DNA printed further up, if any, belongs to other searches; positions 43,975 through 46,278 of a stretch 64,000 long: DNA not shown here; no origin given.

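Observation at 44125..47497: ATP-grasp ligase paired with a large calpain/papain-like cysteine peptidase homologue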

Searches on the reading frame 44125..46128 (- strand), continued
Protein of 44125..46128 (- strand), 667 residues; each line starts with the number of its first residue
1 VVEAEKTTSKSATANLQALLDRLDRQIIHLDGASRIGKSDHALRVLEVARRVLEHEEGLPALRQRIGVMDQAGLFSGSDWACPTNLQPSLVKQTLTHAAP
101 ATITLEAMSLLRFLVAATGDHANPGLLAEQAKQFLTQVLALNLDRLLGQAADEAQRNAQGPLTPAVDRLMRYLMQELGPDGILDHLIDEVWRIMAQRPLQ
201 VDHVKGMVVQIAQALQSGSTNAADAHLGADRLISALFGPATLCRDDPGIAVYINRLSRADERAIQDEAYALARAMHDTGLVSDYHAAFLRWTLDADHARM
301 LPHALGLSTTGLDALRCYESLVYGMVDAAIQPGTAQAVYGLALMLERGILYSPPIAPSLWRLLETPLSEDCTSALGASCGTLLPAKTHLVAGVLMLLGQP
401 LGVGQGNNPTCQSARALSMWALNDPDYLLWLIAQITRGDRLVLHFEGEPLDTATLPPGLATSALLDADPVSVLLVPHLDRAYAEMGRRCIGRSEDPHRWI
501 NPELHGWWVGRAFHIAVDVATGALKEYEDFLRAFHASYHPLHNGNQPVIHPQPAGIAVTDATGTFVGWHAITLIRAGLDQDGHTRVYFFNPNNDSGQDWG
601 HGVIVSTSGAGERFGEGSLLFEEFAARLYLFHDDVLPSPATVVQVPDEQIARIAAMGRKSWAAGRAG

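Call 35: find_related_loci(query=A1, collection=genome_contigs, flank=6000)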
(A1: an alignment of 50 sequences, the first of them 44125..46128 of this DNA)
Query A1 (667 aa) in genome_contigs; peptide patterns used: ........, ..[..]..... (x = any residue, [..] = any of these).
600 stretches matched a pattern (row limit reached: there are more); 596 encode a relative of the query (tblastn E <= 1e-3); the best 80 are kept; 80 distinct loci.
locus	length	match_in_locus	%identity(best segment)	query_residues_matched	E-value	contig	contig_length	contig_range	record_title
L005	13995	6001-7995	77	1-666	0e+0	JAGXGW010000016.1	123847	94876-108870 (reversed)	MAG: Rhodobacteraceae bacterium isolate LH_M48 k141_296691, whole genome shotgun sequence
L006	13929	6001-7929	64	20-665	0e+0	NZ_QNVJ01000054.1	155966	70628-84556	Alkalilacustris brevis strain 34079 299, whole genome shotgun sequence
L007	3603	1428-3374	63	15-665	0e+0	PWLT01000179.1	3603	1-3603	MAG: Hyphomicrobiales bacterium isolate CSSed10_249R1 CS-Sed10-C99317, whole genome shotgun sequence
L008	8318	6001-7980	61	6-665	0e+0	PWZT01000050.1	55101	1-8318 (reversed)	MAG: Rhodobacteraceae bacterium isolate T3Sed10_182R1 T3-Sed10-C480, whole genome shotgun sequence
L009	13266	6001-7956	62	16-667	0e+0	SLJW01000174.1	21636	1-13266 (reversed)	MAG: Rhodobacteraceae bacterium isolate CSSed165cm_253 CSSed16-5cm-5484, whole genome shotgun sequence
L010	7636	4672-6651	60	6-665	0e+0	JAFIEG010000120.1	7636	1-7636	MAG: Pararhodobacter sp. isolate Super_Day2_Bin.31 NODE_3114_length_7636_cov_12.201952, whole genome shotgun sequence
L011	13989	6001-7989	57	2-665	0e+0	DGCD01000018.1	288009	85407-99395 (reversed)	MAG TPA_asm: Pusillimonas sp. UBA3987 UBA3987_contig_123, whole genome shotgun sequence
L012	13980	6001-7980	59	6-665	0e+0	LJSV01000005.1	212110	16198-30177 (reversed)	MAG: Rhodobacteraceae bacterium HLUCCA12 ITZX_scaf_41, whole genome shotgun sequence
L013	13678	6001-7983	57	5-666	0e+0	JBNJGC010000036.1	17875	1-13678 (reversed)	MAG: Pseudomonadota bacterium isolate Y22_60dBSe2.bin.134 NODE_3357_length_17875_cov_16.212646, whole genome shotgun seq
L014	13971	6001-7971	56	9-667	0e+0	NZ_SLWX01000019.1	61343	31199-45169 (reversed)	Chromatocurvus halotolerans strain DSM 23344 Ga0310537_119, whole genome shotgun sequence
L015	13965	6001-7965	57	9-665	0e+0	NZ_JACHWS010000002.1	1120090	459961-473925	Hoyosella altamirensis strain DSM 45258 Ga0310548_02, whole genome shotgun sequence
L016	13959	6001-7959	55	11-665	0e+0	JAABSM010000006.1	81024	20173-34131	MAG: Gammaproteobacteria bacterium isolate S13.Bin138 NODE_6_length_81024_cov_23.8741, whole genome shotgun sequence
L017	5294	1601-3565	55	9-665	0e+0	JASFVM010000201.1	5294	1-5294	MAG: Gammaproteobacteria bacterium isolate D1105M20metaG_Bin_313 D1105M20metaG_FD_scaffold_6603_c1, whole genome shotgun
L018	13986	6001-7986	55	2-665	0e+0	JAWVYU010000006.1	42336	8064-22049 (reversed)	MAG: Ketobacteraceae bacterium isolate HN14.bin.11 k141_210976_length_42336_cov_10.2053, whole genome shotgun sequence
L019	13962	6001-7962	53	10-665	0e+0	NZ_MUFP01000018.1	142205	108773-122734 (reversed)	Salinivibrio proteolyticus strain DSM 19052 scaffold18.1, whole genome shotgun sequence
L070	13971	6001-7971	52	6-665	0e+0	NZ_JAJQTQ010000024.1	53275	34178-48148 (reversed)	Halomonas elongata strain 153B NODE_24_length_53275_cov_142.985977, whole genome shotgun sequence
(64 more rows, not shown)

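Call 53: search_protein_families(library=pfam, proteins=[L070:8115-8870:+, L070:8958-12476:-, L070:3465-4421:-, L070:2087-3349:-, L070:22-2127:+, L070:12321-13550:+], max_evalue=0.00001)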
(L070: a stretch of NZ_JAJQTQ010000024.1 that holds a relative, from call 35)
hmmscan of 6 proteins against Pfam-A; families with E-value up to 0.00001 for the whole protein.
L070:8115-8870:+ (251 aa): 2 families
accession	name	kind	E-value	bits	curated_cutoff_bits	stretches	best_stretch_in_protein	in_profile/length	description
PF01728.25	FtsJ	-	1.3e-36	126.7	24.1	1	61-249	1-180/181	FtsJ-like methyltransferase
PF01479.30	S4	-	1.6e-07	31.4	22.8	1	3-45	2-42/48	S4 domain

L070:8958-12476:- (1172 aa): 5 families
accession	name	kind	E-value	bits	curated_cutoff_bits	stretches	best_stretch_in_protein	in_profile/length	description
PF12794.12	MscS_TM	-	3e-76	256.9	28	1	538-856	2-338/339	Mechanosensitive ion channel inner membrane domain 1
PF12795.12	MscS_porin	-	1.7e-31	110.1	34.4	1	87-317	9-237/238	Mechanosensitive ion channel porin domain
PF00924.24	MS_channel_2nd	-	2.2e-23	82.6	20.2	1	961-1026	2-67/68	Mechanosensitive ion channel, beta-domain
PF21082.3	MS_channel_3rd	-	8.9e-12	45.7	21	1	1035-1117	2-88/88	Mechanosensitive ion channel MscS, C-terminal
PF21088.3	MS_channel_1st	-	3e-08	33.9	23.1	1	919-959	2-42/42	Mechanosensitive ion channel, transmembrane helices 2/3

L070:3465-4421:- (318 aa): 1 family
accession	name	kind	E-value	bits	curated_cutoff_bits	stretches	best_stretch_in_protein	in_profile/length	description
PF04391.17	DUF533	-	4.6e-57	192.9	29.6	1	134-315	6-178/178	Protein of unknown function (DUF533)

L070:2087-3349:- (420 aa): 1 family
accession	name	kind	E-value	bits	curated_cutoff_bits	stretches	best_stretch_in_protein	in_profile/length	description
PF00850.24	Hist_deacetyl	-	9.3e-69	232.5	27.9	1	102-410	3-294/298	Histone deacetylase domain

L070:22-2127:+ (701 aa): 0 families

L070:12321-13550:+ (409 aa): 1 family
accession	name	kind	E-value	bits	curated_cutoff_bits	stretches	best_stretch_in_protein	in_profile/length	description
PF02253.21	PLA1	-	1.6e-90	303.6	27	1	145-398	3-257/257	Phospholipase A1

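Call 61: search_protein_families(library=padloc, proteins=[window:44125-46128:-], max_evalue=1)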
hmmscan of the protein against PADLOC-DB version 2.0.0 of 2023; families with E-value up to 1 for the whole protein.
window:44125-46128:- (667 aa): 0 families

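Call 62: search_protein_families(library=phrogs, proteins=[window:44125-46128:-], max_evalue=1)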
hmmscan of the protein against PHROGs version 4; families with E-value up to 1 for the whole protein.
window:44125-46128:- (667 aa): 0 families

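Call 72: find_homologous_proteins(query=P0245, max_evalue=1e-20)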
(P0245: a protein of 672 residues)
Query P0245 (672 aa): 1525 proteins with E <= 1e-20 among 8000 candidates; the best 120 are listed.
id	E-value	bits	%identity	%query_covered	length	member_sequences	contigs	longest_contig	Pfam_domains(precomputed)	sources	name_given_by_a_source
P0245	0.0e+0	1523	100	100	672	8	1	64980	-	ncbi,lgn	-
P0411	0.0e+0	1353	88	100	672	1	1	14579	-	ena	-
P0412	0.0e+0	1287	83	100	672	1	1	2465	-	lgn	-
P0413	2.0e-289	980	63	98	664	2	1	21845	-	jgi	-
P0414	1.2e-288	977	64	97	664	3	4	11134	-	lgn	-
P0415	1.7e-284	963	63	98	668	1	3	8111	-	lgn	-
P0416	1.1e-281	954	62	97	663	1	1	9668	-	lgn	-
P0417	2.7e-279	946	63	98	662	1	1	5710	-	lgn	-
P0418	6.9e-279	945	64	97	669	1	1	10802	-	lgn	-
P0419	8.9e-279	945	63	97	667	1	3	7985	-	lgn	-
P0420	1.6e-278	944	62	97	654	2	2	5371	-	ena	-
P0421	2.0e-278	943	62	97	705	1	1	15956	-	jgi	-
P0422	1.4e-277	941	62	97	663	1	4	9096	-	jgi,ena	-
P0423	2.9e-276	936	61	98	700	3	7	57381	-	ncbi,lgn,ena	ncbi:MAG: hypothetical protein RIF41_40275 [Polyangiaceae bacterium]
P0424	1.9e-275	934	61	99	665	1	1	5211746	-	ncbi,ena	-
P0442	4.0e-265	899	60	98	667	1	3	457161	-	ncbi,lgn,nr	ncbi:MAG: hypothetical protein ACE37F_06535 [Nannocystaceae bacterium]|nr:hypothetical protein [bact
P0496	5.6e-219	747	52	97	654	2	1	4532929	-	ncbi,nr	ncbi:hypothetical protein U9J35_02550 [Rossellomorea aquimaris]|nr:hypothetical protein [Rossellomor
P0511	1.0e-210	720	50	99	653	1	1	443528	-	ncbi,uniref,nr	ncbi:hypothetical protein [Halobacillus litoralis]|uniref:hypothetical protein n=1 Tax=Halobacillus 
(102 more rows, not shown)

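Call 73: find_encoding_contigs(protein=P0511, flank=7000, max_places=1)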
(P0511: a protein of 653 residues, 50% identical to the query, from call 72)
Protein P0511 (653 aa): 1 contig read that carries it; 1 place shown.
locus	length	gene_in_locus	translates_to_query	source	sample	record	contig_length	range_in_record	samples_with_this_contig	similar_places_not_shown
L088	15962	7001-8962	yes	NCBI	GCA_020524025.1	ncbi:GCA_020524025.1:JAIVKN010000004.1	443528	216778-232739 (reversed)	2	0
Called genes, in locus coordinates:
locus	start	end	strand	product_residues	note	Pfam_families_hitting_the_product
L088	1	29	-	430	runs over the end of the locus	PF00860:Xan_ur_permease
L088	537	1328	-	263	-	PF13623:SurA_N_2, PF13624:SurA_N_3, PF09312:SurA_N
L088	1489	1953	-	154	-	PF00293:NUDIX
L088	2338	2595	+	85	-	-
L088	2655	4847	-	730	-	PF10593:Z1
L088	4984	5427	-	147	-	PF06803:DUF1232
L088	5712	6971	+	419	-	PF13535:ATP-grasp_4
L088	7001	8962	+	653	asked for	-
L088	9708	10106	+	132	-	PF07681:DoxX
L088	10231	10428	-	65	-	PF00313:CSD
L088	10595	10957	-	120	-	-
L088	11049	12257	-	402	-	PF00583:Acetyltransf_1 (weak), PF13527:Acetyltransf_9, PF13508:Acetyltransf_7 (faint), PF17668:Acetyltransf_17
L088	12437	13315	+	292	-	PF19420:DDAH_eukar, PF02274:ADI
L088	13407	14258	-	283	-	PF02678:Pirin, PF07883:Cupin_2 (faint), PF05726:Pirin_C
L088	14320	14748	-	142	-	PF22381:Staph_reg_Sar_Rot, PF12802:MarR_2, PF01047:MarR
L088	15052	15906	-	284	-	PF04909:Amidohydro_2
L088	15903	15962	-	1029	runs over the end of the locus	PF00583:Acetyltransf_1, PF13673:Acetyltransf_10, PF13508:Acetyltransf_7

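Call 74: find_encoding_contigs(protein=P0442, flank=7000, max_places=1)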
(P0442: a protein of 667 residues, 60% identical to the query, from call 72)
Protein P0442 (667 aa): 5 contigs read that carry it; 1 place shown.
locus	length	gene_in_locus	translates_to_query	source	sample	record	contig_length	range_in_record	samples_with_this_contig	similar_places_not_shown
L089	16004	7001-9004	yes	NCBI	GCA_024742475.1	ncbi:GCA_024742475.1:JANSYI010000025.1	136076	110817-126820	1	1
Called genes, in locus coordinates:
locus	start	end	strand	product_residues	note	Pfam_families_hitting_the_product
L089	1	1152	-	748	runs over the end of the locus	-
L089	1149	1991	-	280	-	PF13230:GATase_4, PF13522:GATase_6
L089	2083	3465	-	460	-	PF00158:Sigma54_activat, PF13191:AAA_16 (weak), PF14532:Sigma54_activ_2, PF00004:AAA (faint), PF07728:AAA_5 (weak), PF25601:AAA_lid_14, PF02954:HTH_8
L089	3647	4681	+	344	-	PF01118:Semialdhyde_dh, PF22698:Semialdhyde_dhC_1, PF02774:Semialdhyde_dhC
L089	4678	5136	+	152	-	PF13527:Acetyltransf_9 (faint), PF00583:Acetyltransf_1, PF13673:Acetyltransf_10 (weak), PF13508:Acetyltransf_7, PF14542:Acetyltransf_CG (weak)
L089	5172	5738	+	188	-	PF00583:Acetyltransf_1, PF13673:Acetyltransf_10 (weak), PF13508:Acetyltransf_7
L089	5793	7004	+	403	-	PF13535:ATP-grasp_4 (weak)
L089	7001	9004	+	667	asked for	-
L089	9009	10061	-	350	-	PF00850:Hist_deacetyl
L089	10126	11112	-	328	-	-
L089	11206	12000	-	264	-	-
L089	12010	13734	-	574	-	-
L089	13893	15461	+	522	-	PF13540:RCC1_2, PF25384:Alsin_RLD (faint), PF25390:WD40_RLD, PF00415:RCC1 (weak), PF13540:RCC1_2 (weak), PF25390:WD40_RLD, PF13540:RCC1_2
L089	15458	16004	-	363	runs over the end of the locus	PF11199:DUF2891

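Call 75: find_encoding_contigs(protein=P0496, flank=7000, max_places=1)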
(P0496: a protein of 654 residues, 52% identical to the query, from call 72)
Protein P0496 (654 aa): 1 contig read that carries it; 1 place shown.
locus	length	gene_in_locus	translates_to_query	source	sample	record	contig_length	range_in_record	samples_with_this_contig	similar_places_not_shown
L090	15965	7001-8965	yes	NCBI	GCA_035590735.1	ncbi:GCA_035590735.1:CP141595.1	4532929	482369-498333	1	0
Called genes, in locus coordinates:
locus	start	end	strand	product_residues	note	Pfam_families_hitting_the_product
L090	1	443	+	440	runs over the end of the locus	PF00202:Aminotran_3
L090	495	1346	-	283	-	PF01418:HTH_6, PF13580:SIS_2 (faint), PF01380:SIS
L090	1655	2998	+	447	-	PF02447:GntP_permease, PF03600:CitMHS, PF04165:DUF401 (weak)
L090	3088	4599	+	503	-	PF00370:FGGY_N, PF01869:BcrAD_BadFG (faint), PF02782:FGGY_C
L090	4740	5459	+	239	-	PF20772:TACO1_YebC_N, PF01709:Transcrip_reg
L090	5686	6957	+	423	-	PF13535:ATP-grasp_4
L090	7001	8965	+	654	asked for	-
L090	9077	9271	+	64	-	-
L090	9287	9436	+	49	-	-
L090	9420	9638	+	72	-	-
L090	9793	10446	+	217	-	PF01118:Semialdhyde_dh (weak), PF01370:Epimerase (weak), PF08732:HIM1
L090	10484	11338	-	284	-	PF00440:TetR_N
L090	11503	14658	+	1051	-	PF00873:ACR_tran, PF02355:SecD_SecF_C (faint)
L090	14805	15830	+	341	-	PF00356:LacI, PF00532:Peripla_BP_1, PF13407:Peripla_BP_4, PF13377:Peripla_BP_3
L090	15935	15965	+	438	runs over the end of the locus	-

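Call 80: search_protein_families(library=pfam, alignment_id=A5, max_evalue=0.00001)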
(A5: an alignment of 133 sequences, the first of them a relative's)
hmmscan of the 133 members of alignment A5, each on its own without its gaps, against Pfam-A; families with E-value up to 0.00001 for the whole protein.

A. member 1, L001:10055-13657:- (1201 aa): 2 families
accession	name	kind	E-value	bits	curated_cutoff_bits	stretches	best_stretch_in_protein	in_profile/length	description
PF00171.27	Aldedh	-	1.4e-92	311.1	23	1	567-978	25-445/461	Aldehyde dehydrogenase family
PF01619.24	Pro_dh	-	2e-61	208.4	27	1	185-477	3-277/278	Proline dehydrogenase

B. families by the number of members that match (of 133 scanned): 162 families (the first 25 are shown)
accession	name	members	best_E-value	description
PF00171.27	Aldedh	2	4.1e-159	Aldehyde dehydrogenase family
PF00850.24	Hist_deacetyl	2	1.1e-91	Histone deacetylase domain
PF01266.30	DAO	2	1.7e-65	FAD dependent oxidoreductase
PF00270.35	DEAD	2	9.3e-51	DEAD/DEAH box helicase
PF00696.33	AA_kinase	2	4e-38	Amino acid kinase family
PF00271.37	Helicase_C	2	7.4e-29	Helicase conserved C-terminal domain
PF02635.20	DsrE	2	1.4e-27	DsrE/DsrF-like family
PF00486.34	Trans_reg_C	2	1.6e-23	Transcriptional regulatory protein, C terminal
PF07883.17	Cupin_2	2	1.1e-13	Cupin domain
PF07690.21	MFS_1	2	1.4e-13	Major Facilitator Superfamily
PF07992.20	Pyr_redox_2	2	3.6e-09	Pyridine nucleotide-disulphide oxidoreductase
PF04851.21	ResIII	2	5.7e-09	Type III restriction enzyme, res subunit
PF00326.27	Peptidase_S9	2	9.5e-09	Prolyl oligopeptidase family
PF00815.25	Histidinol_dh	1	1.3e-168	Histidinol dehydrogenase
PF03320.18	FBPase_glpX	1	2.2e-131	Bacterial fructose-1,6-bisphosphatase, glpX-encoded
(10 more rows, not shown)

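Call 81: search_protein_families(library=pfam, alignment_id=A6, max_evalue=0.00001)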
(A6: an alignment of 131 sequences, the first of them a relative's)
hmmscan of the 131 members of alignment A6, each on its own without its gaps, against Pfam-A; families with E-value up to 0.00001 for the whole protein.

A. member 1, L044:4985-7078:- (698 aa): 6 families
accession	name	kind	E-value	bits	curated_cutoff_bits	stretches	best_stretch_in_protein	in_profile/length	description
PF00563.25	EAL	-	6.1e-51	173.5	31.3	1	453-686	3-236/236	EAL domain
PF00990.26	GGDEF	-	5.1e-24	85.3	23.8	1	274-425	3-155/161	Diguanylate cyclase, GGDEF domain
PF13426.13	PAS_9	-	1.9e-07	31.8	27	1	156-244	3-87/103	PAS domain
PF00989.32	PAS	-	1.9e-07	31.5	22.6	1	147-256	4-111/113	PAS fold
PF13188.13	PAS_8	-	7.4e-07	29.3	21.8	1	145-185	2-43/65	PAS domain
PF00072.30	Response_reg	-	2e-06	28.4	30.2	1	10-108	2-98/111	Response regulator receiver domain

B. families by the number of members that match (of 131 scanned): 135 families (the first 25 are shown)
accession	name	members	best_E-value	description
PF00563.25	EAL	3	1.3e-68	EAL domain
PF00108.29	Thiolase_N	2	4.8e-87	Thiolase, N-terminal domain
PF00850.24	Hist_deacetyl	2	3.9e-74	Histone deacetylase domain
PF00361.26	Proton_antipo_M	2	1.4e-56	NADH:quinone oxidoreductase/Mrp antiporter, TM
PF00990.26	GGDEF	2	1.2e-47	Diguanylate cyclase, GGDEF domain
PF02803.24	Thiolase_C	2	1e-46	Thiolase, C-terminal domain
PF00072.30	Response_reg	2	7.7e-26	Response regulator receiver domain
PF00924.24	MS_channel_2nd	2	1.7e-23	Mechanosensitive ion channel, beta-domain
PF21082.3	MS_channel_3rd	2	1.1e-16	Mechanosensitive ion channel MscS, C-terminal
PF00528.27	BPD_transp_1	2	3.4e-16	Binding-protein-dependent transport system inner membrane component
PF20172.3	DUF6538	2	6.2e-13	Domain of unknown function (DUF6538)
PF00583.31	Acetyltransf_1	2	2.3e-12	Acetyltransferase (GNAT) family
PF01266.30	DAO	2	7.5e-11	FAD dependent oxidoreductase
PF13508.13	Acetyltransf_7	2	2.5e-10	Acetyltransferase (GNAT) domain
PF21088.3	MS_channel_1st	2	9.5e-08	Mechanosensitive ion channel, transmembrane helices 2/3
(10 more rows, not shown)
